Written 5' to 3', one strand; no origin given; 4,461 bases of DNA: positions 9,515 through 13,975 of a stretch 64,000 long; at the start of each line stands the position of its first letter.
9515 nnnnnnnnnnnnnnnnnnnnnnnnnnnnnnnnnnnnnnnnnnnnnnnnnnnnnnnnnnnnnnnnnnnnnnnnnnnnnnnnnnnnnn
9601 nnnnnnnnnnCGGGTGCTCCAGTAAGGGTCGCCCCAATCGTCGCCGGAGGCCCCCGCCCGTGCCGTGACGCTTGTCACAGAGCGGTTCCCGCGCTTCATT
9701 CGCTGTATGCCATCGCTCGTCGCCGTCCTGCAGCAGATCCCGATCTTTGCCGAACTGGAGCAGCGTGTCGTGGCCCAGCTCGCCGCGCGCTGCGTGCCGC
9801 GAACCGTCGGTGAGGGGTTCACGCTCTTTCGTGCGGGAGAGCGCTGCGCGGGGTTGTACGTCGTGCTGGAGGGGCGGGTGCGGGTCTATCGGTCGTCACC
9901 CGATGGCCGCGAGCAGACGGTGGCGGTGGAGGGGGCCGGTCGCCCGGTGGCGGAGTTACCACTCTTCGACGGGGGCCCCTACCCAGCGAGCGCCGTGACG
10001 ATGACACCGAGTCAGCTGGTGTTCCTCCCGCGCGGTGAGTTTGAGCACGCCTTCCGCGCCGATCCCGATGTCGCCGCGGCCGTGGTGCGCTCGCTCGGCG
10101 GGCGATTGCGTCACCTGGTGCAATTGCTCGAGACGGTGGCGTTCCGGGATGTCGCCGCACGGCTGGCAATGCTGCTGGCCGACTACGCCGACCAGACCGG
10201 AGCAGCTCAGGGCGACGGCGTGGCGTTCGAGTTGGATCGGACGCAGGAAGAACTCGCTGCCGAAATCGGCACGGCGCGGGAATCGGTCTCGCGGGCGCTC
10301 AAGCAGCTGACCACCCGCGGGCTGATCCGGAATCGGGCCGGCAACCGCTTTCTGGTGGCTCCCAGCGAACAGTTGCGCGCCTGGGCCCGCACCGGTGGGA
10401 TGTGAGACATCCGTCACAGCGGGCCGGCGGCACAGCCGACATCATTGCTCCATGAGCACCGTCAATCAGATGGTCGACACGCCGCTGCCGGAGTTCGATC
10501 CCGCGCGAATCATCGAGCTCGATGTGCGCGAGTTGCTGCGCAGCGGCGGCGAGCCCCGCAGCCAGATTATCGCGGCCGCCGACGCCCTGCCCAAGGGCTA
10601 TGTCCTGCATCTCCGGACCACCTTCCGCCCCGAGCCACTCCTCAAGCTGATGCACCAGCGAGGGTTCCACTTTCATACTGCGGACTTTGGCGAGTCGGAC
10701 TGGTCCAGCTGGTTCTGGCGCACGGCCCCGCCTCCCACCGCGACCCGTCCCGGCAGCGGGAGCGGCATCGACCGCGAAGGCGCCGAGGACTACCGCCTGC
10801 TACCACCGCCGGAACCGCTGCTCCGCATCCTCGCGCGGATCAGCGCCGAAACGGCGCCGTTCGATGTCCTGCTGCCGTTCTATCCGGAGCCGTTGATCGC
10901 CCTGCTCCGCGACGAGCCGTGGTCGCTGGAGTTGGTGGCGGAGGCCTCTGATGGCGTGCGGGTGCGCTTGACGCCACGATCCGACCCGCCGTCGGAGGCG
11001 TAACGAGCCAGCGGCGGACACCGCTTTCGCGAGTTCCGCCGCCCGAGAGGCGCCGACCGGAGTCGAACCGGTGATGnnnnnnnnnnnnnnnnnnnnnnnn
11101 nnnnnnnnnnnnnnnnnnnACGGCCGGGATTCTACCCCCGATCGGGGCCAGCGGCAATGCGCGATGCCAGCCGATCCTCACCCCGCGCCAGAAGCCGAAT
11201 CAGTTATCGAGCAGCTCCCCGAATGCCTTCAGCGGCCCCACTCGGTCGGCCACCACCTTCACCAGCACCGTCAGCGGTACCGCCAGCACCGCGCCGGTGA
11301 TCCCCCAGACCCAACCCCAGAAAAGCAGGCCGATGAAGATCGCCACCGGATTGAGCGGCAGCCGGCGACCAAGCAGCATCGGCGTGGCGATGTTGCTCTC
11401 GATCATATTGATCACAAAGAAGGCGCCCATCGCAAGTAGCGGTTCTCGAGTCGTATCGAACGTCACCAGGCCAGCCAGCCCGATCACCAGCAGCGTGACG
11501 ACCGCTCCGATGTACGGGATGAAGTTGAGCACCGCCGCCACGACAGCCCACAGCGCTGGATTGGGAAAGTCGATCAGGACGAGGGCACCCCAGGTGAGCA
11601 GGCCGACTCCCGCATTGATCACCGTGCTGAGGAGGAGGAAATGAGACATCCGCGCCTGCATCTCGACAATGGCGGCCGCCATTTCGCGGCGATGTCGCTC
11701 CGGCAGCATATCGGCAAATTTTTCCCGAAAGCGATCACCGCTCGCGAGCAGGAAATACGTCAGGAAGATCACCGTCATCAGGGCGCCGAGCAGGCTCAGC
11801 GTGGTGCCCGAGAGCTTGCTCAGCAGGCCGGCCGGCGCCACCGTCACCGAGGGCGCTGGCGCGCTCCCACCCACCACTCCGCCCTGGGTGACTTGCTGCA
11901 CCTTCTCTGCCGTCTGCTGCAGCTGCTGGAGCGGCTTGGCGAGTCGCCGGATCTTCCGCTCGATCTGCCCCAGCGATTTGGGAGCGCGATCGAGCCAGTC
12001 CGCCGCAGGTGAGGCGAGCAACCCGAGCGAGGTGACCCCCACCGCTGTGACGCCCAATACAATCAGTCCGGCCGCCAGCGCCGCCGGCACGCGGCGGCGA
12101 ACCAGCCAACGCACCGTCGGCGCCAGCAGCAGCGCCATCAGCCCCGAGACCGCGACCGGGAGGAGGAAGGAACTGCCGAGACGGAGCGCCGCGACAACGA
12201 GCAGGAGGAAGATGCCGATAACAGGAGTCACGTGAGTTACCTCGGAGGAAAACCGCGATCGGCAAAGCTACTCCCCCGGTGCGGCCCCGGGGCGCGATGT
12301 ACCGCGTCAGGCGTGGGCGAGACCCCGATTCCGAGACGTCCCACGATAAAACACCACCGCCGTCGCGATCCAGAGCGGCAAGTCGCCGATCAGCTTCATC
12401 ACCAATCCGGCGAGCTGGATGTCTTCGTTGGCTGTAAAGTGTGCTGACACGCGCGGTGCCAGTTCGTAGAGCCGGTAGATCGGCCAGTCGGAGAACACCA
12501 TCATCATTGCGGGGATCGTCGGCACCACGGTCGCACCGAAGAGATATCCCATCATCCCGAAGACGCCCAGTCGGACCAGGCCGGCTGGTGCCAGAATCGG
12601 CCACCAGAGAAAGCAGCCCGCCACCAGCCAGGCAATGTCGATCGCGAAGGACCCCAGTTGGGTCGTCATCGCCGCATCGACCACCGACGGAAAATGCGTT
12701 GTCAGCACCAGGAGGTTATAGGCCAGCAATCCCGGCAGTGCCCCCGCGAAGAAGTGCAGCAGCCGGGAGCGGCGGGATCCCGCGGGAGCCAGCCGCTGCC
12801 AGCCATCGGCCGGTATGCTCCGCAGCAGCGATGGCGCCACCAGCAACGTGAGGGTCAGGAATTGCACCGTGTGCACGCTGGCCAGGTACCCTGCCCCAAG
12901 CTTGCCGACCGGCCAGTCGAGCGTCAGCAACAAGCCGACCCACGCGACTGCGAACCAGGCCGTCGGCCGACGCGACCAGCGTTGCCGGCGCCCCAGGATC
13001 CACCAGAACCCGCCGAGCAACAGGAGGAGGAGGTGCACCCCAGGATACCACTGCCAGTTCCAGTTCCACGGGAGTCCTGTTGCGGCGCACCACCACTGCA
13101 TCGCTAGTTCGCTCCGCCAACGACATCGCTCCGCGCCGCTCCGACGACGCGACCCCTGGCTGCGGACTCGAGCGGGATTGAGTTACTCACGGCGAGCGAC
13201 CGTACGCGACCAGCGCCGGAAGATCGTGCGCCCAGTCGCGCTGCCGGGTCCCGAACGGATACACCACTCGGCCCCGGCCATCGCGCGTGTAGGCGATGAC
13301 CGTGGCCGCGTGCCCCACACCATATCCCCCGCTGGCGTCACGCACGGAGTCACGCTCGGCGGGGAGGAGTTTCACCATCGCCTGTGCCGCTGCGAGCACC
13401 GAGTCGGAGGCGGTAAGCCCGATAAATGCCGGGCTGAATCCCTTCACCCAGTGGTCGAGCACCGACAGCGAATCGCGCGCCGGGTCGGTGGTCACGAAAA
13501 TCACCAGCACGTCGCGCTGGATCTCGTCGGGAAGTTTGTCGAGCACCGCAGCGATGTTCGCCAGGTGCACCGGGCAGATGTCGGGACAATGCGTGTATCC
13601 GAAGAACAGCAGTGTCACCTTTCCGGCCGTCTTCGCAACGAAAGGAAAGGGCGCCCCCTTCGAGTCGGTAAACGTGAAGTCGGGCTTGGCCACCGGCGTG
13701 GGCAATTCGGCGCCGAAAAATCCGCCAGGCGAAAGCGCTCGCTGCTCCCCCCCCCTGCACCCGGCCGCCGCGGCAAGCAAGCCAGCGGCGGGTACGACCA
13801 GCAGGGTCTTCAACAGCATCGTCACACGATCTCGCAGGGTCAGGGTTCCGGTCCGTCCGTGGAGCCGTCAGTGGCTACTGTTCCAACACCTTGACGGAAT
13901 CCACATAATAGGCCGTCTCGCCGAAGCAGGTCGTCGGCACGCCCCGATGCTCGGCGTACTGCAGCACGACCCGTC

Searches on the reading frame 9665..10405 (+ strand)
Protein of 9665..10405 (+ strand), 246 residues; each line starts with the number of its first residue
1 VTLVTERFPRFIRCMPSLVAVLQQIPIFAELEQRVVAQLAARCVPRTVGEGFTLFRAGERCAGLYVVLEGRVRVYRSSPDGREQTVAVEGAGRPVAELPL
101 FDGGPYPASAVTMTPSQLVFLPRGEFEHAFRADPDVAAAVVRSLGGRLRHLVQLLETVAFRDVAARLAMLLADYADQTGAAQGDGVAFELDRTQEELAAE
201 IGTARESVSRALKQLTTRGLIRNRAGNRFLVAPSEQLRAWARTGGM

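Call 3: search_protein_families(library=pfam, proteins=[window:9665-10405:+], max_evalue=1)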
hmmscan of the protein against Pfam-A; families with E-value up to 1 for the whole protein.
window:9665-10405:+ (246 aa): 18 families
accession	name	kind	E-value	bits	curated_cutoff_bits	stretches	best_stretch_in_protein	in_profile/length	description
PF00027.35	cNMP_binding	-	1.2e-22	80.1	27.5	1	47-132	3-88/89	Cyclic nucleotide-binding domain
PF13545.12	HTH_Crp_2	-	7.4e-15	55.1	27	1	165-239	1-69/70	Crp-like helix-turn-helix domain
PF25213.1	HVO_A0261_N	-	9e-06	25.9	35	1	192-227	25-59/86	HVO_A0261 N-terminal domain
PF12802.13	MarR_2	-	2.7e-05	24.7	27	1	192-222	21-51/61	MarR family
PF00392.27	GntR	-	5.9e-05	23.1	27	1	194-231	27-64/64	Bacterial regulatory proteins, gntR family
PF00325.26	Crp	-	8.4e-05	22.7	21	1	193-221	4-32/32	Bacterial regulatory proteins, crp family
PF13730.12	HTH_36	-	0.0026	18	25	1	164-221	7-55/55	Helix-turn-helix domain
PF13412.12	HTH_24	-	0.0045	17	21.9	1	193-222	19-48/48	Winged helix-turn-helix DNA-binding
PF01047.28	MarR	-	0.0051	17.1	24.6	1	193-222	19-48/59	MarR family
PF01978.25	TrmB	-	0.0061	16.8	25.6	1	193-232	24-63/68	Sugar-specific transcriptional regulator TrmB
PF24270.1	HTH_Cmi2_C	-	0.031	15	27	1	148-224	36-121/125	Cmi2, C-terminal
PF09339.16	HTH_IclR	-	0.044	14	22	1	194-223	21-50/52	IclR helix-turn-helix domain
PF01381.28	HTH_3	-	0.051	14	23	1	190-210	8-28/55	Helix-turn-helix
PF04545.22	Sigma70_r4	-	0.082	12.9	24.1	1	188-214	17-43/50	Sigma-70, region 4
PF22451.2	NirdL-like_HTH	-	0.1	12.6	27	1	196-222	21-47/47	Siroheme decarboxylase NirDL-like HTH domain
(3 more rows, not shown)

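Call 4: search_protein_families(library=ncbifam, proteins=[window:9665-10405:+], max_evalue=1)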
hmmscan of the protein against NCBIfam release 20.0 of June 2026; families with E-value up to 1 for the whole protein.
window:9665-10405:+ (246 aa): 25 families
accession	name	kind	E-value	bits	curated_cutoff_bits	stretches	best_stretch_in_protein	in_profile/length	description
NF006901.0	PRK09392.1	equivalog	1.3e-23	83.6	211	1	22-222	9-204/236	transcriptional activator FtrB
NF008732.0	PRK11753.1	equivalog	6.4e-20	71.5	266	1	33-224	13-204/214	cAMP-activated global transcriptional regulator CRP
TIGR03697.1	NtcA_cyano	equivalog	7.5e-15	55.2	244.95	1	51-221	1-173/193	global nitrogen regulator NtcA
NF053664.1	TransRegPtrACyano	equivalog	3.2e-13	49.4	300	1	64-232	30-191/196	Crp/Fnr family transcriptional regulator PtrA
NF050815.1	TransActFtrBCaul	equivalog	7.8e-13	48.3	300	1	22-220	11-204/251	transcriptional activator FtrB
NF050806.1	TransRegFixKCaul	equivalog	1.1e-12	47.6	300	1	32-227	12-200/215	transcriptional regulator FixK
TIGR03896.1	cyc_nuc_ocin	subfamily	9.3e-10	38.4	161.05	1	27-149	145-267/317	bacteriocin-type transport-associated protein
NF052518.1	TransRegLdrP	equivalog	1.4e-08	35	300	1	53-224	9-172/195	transcriptional regulator LdrP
NF041163.2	encap_f2b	equivalog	8.7e-08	31.7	400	1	21-141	72-194/450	family 2B encapsulin nanocompartment shell protein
NF045989.1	TransRegFnrLRhodb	equivalog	2.9e-07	30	300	1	29-236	22-230/245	transcriptional regulator FnrL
NF010499.0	PRK13918.1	equivalog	2.2e-06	27.3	274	1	63-230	31-191/205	CRP/FNR family transcriptional regulator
NF058543.1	ActPatMycb56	equivalog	2.2e-06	26.8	460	1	26-155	2-129/317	acetyltransferase Pat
NF008365.0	PRK11161.1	subfamily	8.5e-06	25.2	228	1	47-223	51-226/250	fumarate/nitrate reduction transcriptional regulator Fnr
TIGR02018.2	his_ut_repres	equivalog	0.00018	21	220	1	194-234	26-66/226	histidine utilization transcriptional repressor HutC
NF052282.1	PLP_TF_PdxR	equivalog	0.0022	17.1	320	1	196-238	30-72/448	MocR-like pyridoxine biosynthesis transcription factor PdxR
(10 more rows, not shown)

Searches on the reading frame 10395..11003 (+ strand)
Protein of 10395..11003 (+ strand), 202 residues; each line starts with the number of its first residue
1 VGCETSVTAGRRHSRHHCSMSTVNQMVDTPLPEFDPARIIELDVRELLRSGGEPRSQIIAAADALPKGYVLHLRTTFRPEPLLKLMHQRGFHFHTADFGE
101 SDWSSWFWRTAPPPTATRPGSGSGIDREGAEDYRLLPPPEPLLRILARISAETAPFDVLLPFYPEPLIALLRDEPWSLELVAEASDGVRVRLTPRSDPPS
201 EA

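Call 3: search_protein_families(library=pfam, proteins=[window:10395-11003:+], max_evalue=1)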
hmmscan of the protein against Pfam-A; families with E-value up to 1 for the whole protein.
window:10395-11003:+ (202 aa): 1 family
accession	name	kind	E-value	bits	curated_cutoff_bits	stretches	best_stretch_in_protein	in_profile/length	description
PF10006.14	DUF2249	-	3e-17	62.7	29.5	2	41-109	1-70/70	Uncharacterized conserved protein (DUF2249)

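Call 4: search_protein_families(library=ncbifam, proteins=[window:10395-11003:+], max_evalue=1)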
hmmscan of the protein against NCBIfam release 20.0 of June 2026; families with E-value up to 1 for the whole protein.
window:10395-11003:+ (202 aa): 0 families

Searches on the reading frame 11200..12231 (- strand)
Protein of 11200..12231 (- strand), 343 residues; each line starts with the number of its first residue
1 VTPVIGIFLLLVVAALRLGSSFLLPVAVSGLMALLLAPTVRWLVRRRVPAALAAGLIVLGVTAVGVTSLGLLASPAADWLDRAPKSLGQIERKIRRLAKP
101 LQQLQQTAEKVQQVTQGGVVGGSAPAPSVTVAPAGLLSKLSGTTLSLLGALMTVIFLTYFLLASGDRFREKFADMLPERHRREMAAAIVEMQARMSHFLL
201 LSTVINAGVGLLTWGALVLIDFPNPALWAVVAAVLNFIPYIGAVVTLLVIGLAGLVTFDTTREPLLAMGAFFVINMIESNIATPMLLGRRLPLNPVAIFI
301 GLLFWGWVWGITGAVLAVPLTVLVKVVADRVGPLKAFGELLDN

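Call 9: search_protein_families(library=pfam, proteins=[window:11200-12231:-], max_evalue=0.001)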
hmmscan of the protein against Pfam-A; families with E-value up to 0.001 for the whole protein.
window:11200-12231:- (343 aa): 1 family
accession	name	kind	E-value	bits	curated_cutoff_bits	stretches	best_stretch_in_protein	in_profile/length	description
PF01594.21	AI-2E_transport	-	9.7e-56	189.7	34.3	1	5-329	4-324/327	AI-2E family transporter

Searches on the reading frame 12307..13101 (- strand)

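Call 9: search_protein_families(library=pfam, proteins=[window:12307-13101:-], max_evalue=0.001)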
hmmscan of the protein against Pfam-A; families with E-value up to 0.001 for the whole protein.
window:12307-13101:- (264 aa): 1 family
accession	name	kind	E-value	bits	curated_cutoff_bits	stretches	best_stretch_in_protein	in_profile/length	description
PF09678.15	Caa3_CtaG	-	2.4e-31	109.4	27.7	1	33-253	7-233/237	Cytochrome c oxidase caa3 assembly factor (Caa3_CtaG)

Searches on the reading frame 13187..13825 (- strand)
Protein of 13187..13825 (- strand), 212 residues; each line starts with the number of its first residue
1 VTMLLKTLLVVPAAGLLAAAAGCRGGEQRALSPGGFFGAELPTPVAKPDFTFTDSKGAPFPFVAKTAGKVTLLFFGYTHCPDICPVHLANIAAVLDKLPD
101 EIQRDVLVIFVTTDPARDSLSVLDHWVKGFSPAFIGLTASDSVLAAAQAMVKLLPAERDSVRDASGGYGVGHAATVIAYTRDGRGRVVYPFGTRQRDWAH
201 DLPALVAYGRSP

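Call 9: search_protein_families(library=pfam, proteins=[window:13187-13825:-], max_evalue=0.001)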
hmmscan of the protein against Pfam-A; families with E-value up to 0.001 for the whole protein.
window:13187-13825:- (212 aa): 1 family
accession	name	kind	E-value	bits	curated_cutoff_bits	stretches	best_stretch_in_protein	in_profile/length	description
PF02630.20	SCO1-SenC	-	3.4e-27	95.5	22.8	1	48-184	2-133/134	SCO1/SenC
